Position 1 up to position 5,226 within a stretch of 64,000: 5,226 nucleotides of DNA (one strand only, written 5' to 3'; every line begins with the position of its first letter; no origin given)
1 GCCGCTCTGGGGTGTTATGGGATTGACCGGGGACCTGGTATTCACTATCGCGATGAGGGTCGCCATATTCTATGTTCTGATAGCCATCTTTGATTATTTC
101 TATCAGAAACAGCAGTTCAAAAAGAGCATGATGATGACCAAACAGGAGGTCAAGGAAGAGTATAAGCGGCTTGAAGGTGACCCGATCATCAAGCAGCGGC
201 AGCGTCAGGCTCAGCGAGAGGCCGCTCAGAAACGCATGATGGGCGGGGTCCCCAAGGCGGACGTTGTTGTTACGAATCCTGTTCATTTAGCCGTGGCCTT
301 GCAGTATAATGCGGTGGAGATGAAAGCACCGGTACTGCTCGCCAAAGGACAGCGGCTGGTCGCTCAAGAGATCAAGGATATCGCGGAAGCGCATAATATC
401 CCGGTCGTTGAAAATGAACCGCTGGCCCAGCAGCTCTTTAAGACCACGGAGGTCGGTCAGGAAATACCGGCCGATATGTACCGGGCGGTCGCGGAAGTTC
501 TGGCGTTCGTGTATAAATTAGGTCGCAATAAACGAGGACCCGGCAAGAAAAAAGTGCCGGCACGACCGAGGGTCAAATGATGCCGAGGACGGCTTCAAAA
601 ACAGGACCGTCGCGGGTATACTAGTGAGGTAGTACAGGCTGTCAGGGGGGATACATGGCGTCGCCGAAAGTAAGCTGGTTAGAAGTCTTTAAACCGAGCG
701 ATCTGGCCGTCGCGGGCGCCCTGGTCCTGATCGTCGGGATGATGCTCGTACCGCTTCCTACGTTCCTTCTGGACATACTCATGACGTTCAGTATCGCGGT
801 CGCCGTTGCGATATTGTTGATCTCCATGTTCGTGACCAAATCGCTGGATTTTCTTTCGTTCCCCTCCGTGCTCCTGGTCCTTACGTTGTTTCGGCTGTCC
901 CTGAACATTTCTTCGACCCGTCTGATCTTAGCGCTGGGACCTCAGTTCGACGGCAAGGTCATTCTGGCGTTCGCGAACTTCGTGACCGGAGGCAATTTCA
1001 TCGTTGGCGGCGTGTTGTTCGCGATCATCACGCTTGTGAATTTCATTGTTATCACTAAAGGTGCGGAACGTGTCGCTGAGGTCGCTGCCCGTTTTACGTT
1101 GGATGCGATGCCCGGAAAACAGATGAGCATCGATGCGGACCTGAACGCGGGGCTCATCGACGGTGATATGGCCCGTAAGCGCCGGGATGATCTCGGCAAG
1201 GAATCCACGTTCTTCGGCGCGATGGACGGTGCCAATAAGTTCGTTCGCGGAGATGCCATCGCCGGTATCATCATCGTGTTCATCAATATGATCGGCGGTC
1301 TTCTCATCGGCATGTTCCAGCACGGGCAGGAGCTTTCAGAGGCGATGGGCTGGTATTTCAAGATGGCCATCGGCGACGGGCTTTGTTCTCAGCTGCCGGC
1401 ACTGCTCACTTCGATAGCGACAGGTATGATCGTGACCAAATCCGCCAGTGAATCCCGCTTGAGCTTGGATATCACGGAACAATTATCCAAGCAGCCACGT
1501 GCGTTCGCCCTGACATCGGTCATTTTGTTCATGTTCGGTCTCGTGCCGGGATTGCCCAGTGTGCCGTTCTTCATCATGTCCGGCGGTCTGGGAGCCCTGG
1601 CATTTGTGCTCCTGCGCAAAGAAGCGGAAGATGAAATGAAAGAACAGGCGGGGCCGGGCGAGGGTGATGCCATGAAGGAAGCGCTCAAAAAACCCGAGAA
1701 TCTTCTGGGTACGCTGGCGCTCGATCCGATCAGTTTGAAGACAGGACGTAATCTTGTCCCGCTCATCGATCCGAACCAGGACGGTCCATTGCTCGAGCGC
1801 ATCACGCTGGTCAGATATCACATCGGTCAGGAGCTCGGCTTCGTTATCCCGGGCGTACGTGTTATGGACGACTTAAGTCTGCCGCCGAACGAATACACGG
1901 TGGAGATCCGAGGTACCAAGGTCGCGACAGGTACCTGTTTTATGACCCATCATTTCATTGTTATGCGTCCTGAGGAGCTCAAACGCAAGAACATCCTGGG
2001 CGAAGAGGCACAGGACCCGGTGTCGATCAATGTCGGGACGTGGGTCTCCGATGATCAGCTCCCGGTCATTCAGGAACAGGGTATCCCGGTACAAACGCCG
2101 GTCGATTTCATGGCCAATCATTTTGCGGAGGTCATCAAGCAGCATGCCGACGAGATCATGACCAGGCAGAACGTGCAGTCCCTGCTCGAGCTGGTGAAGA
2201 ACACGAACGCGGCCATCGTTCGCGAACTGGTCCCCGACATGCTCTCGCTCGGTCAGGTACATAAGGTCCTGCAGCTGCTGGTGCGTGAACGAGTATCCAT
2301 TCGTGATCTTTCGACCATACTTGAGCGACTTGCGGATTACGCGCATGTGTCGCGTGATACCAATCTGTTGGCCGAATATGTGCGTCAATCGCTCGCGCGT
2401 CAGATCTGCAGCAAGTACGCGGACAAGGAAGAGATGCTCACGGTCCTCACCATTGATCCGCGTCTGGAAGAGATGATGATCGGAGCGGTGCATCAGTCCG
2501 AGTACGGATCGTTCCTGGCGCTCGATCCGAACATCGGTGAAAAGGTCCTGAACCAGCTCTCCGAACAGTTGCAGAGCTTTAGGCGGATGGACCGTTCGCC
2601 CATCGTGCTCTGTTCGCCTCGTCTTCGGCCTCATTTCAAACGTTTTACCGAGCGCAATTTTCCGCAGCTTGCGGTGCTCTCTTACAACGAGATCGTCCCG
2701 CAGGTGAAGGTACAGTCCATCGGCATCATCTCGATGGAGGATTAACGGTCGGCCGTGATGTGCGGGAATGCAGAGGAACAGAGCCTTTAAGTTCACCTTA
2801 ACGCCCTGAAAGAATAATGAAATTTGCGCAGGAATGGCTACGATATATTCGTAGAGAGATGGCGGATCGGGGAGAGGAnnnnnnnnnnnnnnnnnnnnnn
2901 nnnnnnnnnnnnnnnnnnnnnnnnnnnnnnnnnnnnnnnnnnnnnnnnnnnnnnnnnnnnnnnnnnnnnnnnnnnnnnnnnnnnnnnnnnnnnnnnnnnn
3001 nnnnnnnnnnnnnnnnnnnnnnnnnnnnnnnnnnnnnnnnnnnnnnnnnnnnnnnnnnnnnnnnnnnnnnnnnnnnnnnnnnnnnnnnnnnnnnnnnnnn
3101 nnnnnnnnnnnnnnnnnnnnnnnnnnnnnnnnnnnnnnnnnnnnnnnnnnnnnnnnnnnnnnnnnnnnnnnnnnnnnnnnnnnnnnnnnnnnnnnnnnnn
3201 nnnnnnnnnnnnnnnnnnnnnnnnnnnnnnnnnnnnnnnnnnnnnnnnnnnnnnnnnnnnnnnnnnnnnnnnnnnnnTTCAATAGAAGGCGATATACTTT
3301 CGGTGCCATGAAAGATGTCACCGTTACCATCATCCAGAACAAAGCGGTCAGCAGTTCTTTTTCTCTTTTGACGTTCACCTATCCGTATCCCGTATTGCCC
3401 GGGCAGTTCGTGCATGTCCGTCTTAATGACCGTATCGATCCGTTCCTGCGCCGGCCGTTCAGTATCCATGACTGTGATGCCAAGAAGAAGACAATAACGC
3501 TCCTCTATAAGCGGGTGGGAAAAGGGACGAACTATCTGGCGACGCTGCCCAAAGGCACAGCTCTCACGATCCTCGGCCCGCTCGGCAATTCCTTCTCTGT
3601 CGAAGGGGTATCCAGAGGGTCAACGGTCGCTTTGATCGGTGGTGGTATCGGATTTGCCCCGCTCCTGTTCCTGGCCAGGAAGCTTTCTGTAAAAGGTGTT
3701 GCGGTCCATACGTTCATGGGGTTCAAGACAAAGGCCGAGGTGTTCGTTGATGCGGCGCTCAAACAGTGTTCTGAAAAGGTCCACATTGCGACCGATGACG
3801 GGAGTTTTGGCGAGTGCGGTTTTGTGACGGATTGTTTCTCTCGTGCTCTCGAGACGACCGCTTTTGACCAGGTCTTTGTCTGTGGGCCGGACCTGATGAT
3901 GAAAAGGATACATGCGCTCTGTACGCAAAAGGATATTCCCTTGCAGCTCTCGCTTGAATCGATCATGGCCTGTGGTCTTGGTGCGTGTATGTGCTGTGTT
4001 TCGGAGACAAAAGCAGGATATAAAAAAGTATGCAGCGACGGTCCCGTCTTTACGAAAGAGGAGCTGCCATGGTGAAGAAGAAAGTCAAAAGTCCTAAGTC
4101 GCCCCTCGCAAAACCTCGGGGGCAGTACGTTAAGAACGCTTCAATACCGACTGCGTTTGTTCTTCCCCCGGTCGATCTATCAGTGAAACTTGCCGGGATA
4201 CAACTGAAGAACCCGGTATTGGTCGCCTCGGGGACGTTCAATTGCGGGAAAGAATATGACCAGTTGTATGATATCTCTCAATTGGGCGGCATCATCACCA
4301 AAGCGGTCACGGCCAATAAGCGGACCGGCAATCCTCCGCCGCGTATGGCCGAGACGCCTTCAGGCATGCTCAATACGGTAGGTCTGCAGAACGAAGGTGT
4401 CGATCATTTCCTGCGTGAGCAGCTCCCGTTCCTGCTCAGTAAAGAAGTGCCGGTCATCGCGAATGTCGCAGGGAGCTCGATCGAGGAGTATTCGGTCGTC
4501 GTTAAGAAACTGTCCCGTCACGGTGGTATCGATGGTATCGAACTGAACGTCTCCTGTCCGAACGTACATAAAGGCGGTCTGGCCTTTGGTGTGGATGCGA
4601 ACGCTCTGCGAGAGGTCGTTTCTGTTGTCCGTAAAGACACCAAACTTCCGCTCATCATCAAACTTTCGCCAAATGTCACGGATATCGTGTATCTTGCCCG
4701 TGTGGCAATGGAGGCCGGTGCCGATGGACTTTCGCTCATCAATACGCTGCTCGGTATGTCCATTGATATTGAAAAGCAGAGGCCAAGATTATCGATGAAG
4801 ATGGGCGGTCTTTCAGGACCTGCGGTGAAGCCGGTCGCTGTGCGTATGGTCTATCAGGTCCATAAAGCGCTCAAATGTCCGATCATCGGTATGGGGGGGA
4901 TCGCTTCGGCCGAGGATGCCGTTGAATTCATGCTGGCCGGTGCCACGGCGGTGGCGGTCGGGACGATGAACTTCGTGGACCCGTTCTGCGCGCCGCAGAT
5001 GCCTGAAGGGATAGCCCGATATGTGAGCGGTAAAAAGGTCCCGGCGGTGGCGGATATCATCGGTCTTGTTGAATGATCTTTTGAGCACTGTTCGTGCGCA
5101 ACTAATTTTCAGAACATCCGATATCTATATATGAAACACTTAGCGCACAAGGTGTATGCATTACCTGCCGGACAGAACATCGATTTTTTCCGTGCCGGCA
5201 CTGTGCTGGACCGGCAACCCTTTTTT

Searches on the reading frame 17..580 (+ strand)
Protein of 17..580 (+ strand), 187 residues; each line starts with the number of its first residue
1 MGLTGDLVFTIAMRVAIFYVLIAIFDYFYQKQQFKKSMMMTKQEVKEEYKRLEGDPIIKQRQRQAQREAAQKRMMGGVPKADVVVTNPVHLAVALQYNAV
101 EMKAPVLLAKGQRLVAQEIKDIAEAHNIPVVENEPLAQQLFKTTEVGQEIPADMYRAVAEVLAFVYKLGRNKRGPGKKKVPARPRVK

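Call 79: search_protein_families(library=pfam, proteins=[window:17-580:+], max_evalue=0.00001)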
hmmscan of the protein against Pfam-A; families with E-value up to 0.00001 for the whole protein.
window:17-580:+ (187 aa): 1 family
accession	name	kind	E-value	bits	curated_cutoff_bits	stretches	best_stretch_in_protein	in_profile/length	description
PF01312.24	Bac_export_2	-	3.2e-73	247.3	24.4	1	3-165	173-335/335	FlhB HrpN YscU SpaS Family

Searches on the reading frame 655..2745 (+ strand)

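Call 79: search_protein_families(library=pfam, proteins=[window:655-2745:+], max_evalue=0.00001)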
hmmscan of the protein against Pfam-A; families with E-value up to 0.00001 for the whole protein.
window:655-2745:+ (696 aa): 1 family
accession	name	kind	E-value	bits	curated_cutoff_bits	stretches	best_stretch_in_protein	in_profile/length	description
PF00771.25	FHIPEP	-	4.8e-248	825.4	29.1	1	26-684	1-656/657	FHIPEP family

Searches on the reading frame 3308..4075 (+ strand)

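Call 79: search_protein_families(library=pfam, proteins=[window:3308-4075:+], max_evalue=0.00001)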
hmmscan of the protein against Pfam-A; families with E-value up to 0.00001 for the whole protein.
window:3308-4075:+ (255 aa): 1 family
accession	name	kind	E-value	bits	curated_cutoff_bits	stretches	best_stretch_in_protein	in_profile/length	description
PF10418.14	DHODB_Fe-S_bind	-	6e-14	51.9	23.9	1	217-253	1-40/41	Iron-sulfur cluster binding domain of dihydroorotate dehydrogenase B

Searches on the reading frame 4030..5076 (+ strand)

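Call 79: search_protein_families(library=pfam, proteins=[window:4030-5076:+], max_evalue=0.00001)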
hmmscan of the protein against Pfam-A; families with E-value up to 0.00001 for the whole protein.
window:4030-5076:+ (348 aa): 2 families
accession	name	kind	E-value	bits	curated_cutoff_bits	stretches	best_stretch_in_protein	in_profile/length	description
PF01180.27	DHO_dh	-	1.8e-83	280.5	27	1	50-330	2-289/291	Dihydroorotate dehydrogenase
PF01207.24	Dus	-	2.4e-06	27.4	20.4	0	270-321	172-224/311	Dihydrouridine synthase (Dus)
